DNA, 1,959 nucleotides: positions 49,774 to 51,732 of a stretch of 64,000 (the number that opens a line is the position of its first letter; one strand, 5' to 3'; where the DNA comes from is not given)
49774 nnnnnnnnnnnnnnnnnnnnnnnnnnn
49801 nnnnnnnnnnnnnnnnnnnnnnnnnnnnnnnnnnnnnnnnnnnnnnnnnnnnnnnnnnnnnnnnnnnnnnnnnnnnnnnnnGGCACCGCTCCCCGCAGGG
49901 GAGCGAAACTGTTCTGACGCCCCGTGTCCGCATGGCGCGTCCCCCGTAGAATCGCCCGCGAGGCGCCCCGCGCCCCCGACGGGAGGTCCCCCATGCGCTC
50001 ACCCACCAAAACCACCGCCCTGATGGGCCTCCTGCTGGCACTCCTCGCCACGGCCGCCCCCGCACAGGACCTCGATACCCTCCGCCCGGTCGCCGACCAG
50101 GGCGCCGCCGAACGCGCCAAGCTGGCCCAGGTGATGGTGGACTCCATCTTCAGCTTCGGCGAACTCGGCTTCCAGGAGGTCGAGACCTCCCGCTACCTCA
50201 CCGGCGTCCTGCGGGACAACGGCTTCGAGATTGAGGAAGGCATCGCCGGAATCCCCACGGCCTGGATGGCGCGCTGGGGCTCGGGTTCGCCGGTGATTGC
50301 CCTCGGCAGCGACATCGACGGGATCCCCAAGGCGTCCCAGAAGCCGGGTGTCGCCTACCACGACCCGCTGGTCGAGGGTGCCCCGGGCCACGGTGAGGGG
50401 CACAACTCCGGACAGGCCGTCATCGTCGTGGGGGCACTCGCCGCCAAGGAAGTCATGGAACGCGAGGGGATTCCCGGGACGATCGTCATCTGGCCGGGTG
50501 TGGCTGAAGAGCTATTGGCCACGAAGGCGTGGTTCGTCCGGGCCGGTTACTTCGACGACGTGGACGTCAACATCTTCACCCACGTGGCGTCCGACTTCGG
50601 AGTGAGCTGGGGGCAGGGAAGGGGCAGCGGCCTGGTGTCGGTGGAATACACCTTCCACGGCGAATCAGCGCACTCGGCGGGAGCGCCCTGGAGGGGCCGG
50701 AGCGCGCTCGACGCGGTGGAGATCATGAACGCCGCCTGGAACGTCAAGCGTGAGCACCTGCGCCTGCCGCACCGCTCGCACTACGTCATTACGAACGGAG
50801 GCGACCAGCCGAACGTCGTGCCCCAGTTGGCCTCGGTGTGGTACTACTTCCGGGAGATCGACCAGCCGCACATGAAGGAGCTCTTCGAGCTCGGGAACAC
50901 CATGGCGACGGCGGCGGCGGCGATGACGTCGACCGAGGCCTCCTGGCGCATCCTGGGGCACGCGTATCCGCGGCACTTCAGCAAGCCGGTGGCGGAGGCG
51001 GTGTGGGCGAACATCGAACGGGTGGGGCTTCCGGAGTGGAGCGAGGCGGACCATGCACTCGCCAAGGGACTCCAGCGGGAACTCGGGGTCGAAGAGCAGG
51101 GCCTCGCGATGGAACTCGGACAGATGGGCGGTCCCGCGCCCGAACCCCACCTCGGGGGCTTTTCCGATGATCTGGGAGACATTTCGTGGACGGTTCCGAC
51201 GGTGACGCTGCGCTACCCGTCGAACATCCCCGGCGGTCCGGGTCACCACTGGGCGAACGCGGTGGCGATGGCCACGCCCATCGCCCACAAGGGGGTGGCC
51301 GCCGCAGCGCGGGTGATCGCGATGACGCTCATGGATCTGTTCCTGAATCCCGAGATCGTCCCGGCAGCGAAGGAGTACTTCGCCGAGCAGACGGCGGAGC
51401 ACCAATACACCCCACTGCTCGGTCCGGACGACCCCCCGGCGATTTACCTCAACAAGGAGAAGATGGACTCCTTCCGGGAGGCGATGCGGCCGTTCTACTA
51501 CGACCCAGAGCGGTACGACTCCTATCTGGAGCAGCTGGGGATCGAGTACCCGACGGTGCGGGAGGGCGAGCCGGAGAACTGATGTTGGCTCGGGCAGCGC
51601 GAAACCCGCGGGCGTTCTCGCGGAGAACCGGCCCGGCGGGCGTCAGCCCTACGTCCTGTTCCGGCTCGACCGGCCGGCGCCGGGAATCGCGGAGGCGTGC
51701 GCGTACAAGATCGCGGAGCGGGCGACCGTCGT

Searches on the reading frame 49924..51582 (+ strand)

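Call 15: search_protein_families(library=pfam, proteins=[window:49924-51582:+], max_evalue=0.0001)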
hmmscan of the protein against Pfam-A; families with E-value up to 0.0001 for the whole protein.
window:49924-51582:+ (552 aa): 1 family
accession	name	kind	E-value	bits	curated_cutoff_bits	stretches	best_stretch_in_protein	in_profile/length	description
PF07687.19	M20_dimer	-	1.4e-07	31.8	21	1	236-323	5-94/107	Peptidase dimerisation domain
